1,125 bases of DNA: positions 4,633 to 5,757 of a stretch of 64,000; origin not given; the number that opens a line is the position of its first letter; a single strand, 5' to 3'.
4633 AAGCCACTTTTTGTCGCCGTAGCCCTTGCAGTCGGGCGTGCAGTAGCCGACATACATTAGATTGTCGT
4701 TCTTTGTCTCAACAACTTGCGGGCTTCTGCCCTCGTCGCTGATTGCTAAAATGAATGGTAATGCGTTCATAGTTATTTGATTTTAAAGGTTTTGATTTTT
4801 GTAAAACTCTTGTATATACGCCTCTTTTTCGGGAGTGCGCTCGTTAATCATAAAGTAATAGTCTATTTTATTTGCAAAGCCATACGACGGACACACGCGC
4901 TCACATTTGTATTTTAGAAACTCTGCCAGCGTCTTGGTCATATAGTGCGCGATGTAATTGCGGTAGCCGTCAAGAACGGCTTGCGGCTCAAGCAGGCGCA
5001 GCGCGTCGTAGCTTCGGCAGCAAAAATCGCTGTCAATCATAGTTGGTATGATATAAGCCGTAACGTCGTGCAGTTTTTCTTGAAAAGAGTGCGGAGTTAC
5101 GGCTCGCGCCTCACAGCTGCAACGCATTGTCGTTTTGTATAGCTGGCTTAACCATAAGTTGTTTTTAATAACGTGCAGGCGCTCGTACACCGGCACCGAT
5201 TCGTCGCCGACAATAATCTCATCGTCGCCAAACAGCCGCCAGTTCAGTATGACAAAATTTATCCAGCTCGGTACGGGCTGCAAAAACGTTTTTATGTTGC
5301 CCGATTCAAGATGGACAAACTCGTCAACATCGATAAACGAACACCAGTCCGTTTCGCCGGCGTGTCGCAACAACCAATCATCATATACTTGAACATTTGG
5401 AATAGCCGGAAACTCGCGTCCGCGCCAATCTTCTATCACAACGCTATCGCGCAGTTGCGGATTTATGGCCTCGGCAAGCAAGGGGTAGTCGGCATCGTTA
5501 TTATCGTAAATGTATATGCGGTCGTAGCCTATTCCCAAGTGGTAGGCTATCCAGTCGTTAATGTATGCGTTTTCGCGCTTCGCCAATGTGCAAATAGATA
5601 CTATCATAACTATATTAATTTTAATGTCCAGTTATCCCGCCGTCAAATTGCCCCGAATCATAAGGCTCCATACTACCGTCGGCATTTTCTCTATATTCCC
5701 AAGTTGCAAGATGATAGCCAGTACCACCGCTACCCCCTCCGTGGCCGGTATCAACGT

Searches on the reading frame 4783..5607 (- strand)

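Call 9: search_protein_families(library=pfam, proteins=[window:4783-5607:-], max_evalue=0.01)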
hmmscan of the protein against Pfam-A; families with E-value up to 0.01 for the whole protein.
window:4783-5607:- (274 aa): 2 families
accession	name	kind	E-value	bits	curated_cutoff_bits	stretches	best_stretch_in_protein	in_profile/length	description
PF13704.12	Glyco_tranf_2_4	-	6.6e-15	55.8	27.5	1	11-108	2-97/98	Glycosyl transferase family 2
PF01697.33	Glyco_transf_92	-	1.8e-06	28.2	23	1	2-166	4-177/249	Glycosyltransferase family 92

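Call 10: search_protein_families(library=phrogs, proteins=[window:4783-5607:-], max_evalue=0.001)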
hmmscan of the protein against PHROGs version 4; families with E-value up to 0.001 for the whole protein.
window:4783-5607:- (274 aa): 0 families
